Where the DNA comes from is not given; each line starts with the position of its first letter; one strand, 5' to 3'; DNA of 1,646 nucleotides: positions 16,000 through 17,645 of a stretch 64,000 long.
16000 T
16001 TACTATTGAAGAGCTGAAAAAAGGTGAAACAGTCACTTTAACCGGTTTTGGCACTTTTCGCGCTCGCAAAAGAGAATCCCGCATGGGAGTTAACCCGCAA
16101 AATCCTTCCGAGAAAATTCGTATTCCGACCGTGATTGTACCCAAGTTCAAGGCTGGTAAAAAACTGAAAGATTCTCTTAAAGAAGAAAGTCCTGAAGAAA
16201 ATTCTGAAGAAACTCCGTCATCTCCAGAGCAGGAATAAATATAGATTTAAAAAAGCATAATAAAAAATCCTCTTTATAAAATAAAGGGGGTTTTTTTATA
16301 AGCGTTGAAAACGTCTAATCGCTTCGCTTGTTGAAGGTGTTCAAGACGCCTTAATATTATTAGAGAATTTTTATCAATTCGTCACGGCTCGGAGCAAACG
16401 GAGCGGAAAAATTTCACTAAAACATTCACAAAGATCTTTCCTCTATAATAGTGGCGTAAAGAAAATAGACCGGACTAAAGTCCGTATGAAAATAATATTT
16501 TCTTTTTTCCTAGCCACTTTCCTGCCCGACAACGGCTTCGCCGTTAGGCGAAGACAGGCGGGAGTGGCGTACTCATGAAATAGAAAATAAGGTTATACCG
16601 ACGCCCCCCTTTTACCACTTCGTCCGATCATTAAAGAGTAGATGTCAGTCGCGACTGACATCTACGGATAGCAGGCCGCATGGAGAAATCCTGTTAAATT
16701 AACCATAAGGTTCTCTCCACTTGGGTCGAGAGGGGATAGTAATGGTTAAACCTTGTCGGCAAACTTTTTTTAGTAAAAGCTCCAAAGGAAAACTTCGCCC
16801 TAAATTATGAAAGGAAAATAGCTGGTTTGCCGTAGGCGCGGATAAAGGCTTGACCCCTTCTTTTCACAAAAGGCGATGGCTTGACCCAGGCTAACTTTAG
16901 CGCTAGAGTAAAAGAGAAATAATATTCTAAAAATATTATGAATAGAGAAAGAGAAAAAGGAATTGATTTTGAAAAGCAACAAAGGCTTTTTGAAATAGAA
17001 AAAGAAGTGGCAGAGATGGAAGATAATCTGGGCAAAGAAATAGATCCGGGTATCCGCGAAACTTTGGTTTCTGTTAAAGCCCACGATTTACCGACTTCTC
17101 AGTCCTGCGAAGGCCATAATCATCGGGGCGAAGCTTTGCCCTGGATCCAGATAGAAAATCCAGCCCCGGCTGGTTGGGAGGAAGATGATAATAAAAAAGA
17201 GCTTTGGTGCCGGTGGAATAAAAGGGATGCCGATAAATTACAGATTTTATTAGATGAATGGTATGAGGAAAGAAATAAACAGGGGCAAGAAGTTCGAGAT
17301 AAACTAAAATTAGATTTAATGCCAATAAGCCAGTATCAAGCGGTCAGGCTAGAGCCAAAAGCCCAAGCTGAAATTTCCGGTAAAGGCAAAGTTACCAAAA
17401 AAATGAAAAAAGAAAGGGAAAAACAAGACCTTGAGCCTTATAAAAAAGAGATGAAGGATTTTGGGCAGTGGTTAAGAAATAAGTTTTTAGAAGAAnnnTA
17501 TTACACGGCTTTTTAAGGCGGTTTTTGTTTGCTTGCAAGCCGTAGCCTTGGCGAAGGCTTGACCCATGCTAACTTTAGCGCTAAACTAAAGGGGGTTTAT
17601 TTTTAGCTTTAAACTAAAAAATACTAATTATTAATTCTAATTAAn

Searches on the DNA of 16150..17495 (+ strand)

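Call 4: search_rna_families(source=window, start=16150, end=17000, threshold=evalue, max_evalue=10, show_alignments=4)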
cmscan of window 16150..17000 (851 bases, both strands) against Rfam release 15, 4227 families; matches with E-value up to 10: 20.
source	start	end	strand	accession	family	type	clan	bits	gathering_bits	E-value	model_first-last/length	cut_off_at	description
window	16215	16299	+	RF00514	His_leader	Cis-reg; leader;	-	24.1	49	0.15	1-126/126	no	Histidine operon leader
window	16186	16305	+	RF00557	L10_leader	Cis-reg; leader;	-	21.6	44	0.4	1-138/138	no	Ribosomal protein L10 leader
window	16247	16311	-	RF01378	CRISPR-DR65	Gene; CRISPR;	-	20.9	43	1.5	1-37/37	no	CRISPR RNA direct repeat element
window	16150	16236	+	RF01202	sn2991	Gene; snRNA; snoRNA; CD-box;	-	19.6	60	1.1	9-98/98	5'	Small nucleolar RNA sn2991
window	16265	16327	-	RF02844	RefA9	Gene; antisense;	-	18.8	49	4.1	1-64/64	no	Enterococcus sRNA A9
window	16261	16362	+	RF00238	ctRNA_pND324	Gene; antisense;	-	18.7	45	7.9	1-86/86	no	ctRNA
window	16249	16299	-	RF04343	Plastid-psbA-2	Cis-reg;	CL00153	18.6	55.8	1.3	1-60/60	no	Plastid-psbA-2 3UTR RNA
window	16182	16280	+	RF02857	30_255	Gene; sRNA;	-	18.6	197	3.2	1-213/213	no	Leptospira sRNA 30_255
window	16211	16300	+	RF00515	PyrR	Cis-reg;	-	18.5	54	7.5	1-115/115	no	PyrR binding site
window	16189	16280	-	RF00122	GadY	Gene; sRNA;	-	17.8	45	0.87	1-114/114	no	GadY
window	16189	16306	+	RF02550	RnaG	Gene; sRNA;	-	17.7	153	3.9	1-120/120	no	RnaG sRNA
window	16499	16669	-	RF02558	CbSR2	Gene; antisense;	-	17.6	300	0.047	1-243/243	no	Coxiella burnetii sRNA 2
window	16243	16315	-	RF01180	snoR110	Gene; snRNA; snoRNA; HACA-box;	-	17.2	44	8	1-89/89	no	Small nucleolar RNA snoR110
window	16244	16299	+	RF01859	Phe_leader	Cis-reg; leader;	-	17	55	5.9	1-125/125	no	Phenylalanine leader peptide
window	16175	16245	+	RF00153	SNORD62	Gene; snRNA; snoRNA; CD-box;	CL00068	16.9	39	3.6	1-86/86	no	Small nucleolar RNA SNORD62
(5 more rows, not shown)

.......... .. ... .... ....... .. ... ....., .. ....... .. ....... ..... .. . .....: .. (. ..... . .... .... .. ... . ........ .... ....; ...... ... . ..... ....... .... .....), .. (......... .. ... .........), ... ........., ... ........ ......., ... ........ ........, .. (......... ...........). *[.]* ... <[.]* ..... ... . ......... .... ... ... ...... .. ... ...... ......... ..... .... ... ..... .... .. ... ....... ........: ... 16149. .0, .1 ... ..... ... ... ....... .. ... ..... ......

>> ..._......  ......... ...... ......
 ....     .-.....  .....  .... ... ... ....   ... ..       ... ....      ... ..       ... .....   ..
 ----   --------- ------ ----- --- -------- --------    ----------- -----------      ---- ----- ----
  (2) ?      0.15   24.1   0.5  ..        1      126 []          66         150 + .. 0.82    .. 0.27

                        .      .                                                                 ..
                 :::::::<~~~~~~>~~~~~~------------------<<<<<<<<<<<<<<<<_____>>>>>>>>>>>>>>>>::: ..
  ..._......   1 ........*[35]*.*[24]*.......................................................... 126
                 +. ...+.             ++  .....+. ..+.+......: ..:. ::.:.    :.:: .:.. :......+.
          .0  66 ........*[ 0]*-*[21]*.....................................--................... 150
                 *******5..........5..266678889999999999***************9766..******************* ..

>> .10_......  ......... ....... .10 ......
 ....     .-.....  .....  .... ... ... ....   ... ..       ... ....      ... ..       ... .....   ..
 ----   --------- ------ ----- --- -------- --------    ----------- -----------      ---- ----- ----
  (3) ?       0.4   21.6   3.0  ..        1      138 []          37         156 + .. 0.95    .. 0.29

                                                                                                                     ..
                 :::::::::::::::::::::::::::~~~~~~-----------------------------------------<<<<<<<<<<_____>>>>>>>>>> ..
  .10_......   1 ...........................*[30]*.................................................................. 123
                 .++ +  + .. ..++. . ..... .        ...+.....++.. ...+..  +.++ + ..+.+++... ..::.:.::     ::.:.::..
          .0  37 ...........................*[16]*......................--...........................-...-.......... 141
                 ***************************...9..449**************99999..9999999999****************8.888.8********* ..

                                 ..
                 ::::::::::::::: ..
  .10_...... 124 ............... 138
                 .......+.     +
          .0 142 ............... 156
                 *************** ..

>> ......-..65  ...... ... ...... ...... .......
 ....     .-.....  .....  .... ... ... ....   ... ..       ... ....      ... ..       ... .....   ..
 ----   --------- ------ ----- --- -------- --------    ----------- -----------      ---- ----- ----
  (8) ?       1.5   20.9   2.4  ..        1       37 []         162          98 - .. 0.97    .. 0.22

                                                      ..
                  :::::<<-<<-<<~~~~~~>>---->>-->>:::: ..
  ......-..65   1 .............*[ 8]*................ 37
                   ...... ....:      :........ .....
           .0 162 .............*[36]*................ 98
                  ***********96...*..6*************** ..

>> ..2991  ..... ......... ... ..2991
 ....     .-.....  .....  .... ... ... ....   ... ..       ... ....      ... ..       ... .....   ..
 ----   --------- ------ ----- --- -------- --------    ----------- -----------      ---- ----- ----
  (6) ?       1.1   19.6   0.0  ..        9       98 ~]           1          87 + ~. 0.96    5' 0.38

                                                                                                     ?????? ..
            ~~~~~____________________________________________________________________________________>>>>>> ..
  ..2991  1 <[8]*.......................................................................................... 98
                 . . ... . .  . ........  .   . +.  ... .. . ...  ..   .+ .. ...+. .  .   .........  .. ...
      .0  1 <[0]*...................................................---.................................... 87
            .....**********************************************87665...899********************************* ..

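Call 42: search_dna_similar(query=window:16300-16940:+, collection=phages, mode=distant, max_evalue=0.01, max_rows=10)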
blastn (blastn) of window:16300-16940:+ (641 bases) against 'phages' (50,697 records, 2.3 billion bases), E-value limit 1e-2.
No match.

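Call 43: search_dna_similar(query=window:16300-16940:+, collection=plasmids, mode=distant, max_evalue=0.01, max_rows=10)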
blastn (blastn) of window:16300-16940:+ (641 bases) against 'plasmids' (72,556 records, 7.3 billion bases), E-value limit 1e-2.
No match.

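Call 70: search_rna_families(source=L164, start=4990, end=5510, threshold=evalue, max_evalue=10)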
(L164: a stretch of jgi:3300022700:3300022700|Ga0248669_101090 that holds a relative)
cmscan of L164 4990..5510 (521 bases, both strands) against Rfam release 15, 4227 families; matches with E-value up to 10: 3.
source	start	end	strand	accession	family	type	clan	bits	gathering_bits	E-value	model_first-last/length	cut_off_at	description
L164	5117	5178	-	RF03103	RAGATH-34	Gene; sRNA;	-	20.9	60.7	1.2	1-107/107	no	RAGATH-34 RNA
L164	5002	5122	-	RF00560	SNORA17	Gene; snRNA; snoRNA; HACA-box;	CL00029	16.7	29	0.96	1-132/132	no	Small nucleolar RNA SNORA17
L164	5106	5181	-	RF00204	snoR12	Gene; snRNA; snoRNA; CD-box;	-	14.8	39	9.1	1-83/83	no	Small nucleolar RNA R12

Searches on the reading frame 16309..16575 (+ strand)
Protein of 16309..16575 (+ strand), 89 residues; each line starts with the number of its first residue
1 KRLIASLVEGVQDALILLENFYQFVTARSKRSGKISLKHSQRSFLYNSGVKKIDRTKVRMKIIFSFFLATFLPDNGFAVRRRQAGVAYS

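Call 55: search_protein_families(library=pfam, proteins=[window:16309-16575:+], max_evalue=1)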
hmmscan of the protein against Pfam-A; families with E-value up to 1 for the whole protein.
seq(89 aa): 0 families

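Call 61: search_protein_representatives(protein=window:16309-16575:+)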
Query: 89 residues. Proteins with E-value up to 0.001 (for the whole library): 1; up to 1e-10: 0; up to 1e-30: 0. The best 1 are listed.
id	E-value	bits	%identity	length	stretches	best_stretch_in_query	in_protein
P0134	8.5e-05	38.9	36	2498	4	9-58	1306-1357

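Call 63: search_protein_families(library=pfam, proteins=[P0134], max_evalue=0.001)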
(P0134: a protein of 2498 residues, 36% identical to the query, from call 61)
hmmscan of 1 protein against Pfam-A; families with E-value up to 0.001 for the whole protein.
P0134 (2498 aa): 3 families
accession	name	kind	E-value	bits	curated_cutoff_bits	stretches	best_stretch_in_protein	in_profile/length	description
PF18657.6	YDG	-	4.1e-205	665.1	25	21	687-769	3-83/85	YDG domain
PF22129.1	CjCas9_WED-like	-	2e-09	37.3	24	0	1502-1526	2-26/39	CRISPR-associated endonuclease CjCas9 wedge domain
PF02960.20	K1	-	1.1e-07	32.5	27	0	284-321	76-113/120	K1 glycoprotein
